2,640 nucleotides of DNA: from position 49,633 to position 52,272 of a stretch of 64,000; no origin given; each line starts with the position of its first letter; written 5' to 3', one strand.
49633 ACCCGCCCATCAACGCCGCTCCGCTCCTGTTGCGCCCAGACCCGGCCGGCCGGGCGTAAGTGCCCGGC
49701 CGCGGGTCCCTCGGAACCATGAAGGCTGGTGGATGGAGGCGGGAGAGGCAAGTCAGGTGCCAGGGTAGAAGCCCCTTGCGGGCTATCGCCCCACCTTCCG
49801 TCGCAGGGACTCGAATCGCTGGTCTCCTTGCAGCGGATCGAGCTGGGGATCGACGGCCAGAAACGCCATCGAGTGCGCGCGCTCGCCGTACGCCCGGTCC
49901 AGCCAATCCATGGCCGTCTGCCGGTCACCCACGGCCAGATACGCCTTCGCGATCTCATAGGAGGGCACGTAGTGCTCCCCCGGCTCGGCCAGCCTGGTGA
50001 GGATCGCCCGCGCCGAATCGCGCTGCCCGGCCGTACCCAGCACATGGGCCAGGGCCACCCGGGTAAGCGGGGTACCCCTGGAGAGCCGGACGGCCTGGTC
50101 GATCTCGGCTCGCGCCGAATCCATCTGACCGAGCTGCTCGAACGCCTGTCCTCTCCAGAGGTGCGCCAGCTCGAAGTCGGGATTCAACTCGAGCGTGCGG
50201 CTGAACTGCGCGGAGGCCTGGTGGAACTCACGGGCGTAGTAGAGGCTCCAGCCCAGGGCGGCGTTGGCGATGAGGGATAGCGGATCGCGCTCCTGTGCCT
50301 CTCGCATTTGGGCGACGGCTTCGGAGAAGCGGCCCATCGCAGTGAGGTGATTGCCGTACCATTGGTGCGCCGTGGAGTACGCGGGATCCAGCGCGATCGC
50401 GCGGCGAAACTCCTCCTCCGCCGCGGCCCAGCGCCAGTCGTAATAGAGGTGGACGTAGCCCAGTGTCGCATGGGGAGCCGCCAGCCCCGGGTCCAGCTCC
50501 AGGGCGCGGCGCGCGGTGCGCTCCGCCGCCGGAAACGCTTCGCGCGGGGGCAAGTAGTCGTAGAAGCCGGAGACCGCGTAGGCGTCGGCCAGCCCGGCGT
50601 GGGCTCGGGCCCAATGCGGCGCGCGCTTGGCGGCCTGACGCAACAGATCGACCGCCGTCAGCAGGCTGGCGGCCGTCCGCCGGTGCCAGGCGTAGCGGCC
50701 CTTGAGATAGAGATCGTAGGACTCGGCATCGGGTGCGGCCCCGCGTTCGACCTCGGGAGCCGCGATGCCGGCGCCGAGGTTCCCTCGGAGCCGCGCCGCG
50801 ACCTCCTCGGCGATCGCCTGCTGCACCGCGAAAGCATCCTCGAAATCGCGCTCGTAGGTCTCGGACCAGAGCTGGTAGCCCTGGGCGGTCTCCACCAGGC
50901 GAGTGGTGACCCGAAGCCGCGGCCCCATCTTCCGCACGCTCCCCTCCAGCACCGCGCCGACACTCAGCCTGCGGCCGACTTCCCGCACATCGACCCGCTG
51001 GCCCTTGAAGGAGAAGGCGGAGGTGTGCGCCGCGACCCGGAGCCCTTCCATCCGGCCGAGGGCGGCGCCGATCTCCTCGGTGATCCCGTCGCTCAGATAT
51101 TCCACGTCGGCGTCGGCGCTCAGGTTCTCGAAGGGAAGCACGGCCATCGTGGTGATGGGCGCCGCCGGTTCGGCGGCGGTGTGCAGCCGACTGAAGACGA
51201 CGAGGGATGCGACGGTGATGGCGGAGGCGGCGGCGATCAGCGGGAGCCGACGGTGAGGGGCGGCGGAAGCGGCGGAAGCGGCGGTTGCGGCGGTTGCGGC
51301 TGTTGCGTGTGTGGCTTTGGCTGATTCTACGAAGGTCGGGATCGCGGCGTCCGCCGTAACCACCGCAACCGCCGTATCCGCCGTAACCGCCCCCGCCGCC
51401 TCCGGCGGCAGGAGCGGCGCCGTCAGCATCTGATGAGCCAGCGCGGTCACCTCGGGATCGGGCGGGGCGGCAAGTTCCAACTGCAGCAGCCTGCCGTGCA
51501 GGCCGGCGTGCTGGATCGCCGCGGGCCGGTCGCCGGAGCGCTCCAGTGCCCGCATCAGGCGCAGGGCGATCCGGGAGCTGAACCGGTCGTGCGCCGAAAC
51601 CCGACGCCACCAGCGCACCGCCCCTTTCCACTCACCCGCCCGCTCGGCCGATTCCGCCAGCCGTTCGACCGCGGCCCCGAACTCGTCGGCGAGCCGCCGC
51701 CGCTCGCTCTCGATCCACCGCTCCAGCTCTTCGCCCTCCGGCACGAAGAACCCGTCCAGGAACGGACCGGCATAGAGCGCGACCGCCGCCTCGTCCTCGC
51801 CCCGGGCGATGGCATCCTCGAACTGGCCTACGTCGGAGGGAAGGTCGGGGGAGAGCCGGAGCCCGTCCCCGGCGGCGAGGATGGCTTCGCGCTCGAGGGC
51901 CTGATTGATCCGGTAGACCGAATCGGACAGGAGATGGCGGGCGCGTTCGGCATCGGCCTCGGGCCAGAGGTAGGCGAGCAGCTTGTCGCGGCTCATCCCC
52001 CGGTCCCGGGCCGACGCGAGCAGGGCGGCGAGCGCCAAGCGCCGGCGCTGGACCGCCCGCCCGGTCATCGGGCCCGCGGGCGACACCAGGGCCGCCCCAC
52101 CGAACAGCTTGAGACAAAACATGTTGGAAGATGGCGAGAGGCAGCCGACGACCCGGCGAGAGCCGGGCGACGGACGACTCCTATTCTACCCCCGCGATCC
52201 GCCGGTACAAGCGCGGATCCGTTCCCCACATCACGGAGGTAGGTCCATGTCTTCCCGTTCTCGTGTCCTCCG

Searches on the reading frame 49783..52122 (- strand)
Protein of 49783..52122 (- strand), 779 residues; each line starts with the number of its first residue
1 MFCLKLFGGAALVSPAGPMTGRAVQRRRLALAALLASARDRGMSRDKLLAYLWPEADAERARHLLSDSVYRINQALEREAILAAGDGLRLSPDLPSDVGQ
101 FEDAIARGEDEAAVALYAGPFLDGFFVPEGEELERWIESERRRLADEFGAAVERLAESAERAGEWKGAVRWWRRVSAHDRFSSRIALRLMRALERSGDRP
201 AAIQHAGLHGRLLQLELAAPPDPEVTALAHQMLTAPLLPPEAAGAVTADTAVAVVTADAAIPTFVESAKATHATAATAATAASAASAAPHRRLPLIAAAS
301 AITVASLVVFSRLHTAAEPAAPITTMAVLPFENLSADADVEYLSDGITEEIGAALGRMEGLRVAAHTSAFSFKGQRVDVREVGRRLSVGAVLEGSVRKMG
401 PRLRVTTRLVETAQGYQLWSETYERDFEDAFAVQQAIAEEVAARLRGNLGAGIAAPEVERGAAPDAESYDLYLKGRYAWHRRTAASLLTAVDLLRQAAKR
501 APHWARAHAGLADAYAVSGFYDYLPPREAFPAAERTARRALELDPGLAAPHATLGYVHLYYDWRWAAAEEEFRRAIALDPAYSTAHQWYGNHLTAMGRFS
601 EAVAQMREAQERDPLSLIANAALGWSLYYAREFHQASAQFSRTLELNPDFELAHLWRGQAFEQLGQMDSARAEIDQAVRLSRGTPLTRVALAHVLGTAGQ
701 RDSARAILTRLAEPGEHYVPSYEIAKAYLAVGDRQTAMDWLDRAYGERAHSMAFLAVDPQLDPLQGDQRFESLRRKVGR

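Call 8: search_protein_families(library=pfam, proteins=[window:49783-52122:-], max_evalue=0.001)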
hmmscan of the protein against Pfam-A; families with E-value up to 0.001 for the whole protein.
window:49783-52122:- (779 aa): 9 families
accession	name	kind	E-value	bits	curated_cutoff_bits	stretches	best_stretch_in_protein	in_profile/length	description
PF07719.23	TPR_2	-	1.2e-15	56.7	27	0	585-614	3-32/34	Tetratricopeptide repeat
PF14559.12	TPR_19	-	1.8e-15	57.4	25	1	565-616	7-59/68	Tetratricopeptide repeat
PF13432.12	TPR_16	-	2e-11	44.5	32.7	2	622-682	2-62/65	Tetratricopeptide repeat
PF13414.12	TPR_11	-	2e-11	43.8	26.8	1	632-665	9-42/42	TPR repeat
PF03704.23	BTAD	-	2.2e-11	44.7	22.1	1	110-233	29-146/146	Bacterial transcriptional activator domain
PF13181.12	TPR_8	-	2e-10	40.4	25.7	0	654-682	4-32/34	Tetratricopeptide repeat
PF13428.12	TPR_14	-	4.2e-09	36.6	23.5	0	653-693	3-43/44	Tetratricopeptide repeat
PF13431.12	TPR_17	-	2.8e-07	30.7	24.4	0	641-671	3-33/34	Tetratricopeptide repeat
PF00515.34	TPR_1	-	5.3e-07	29.6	27.8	0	623-650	7-34/34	Tetratricopeptide repeat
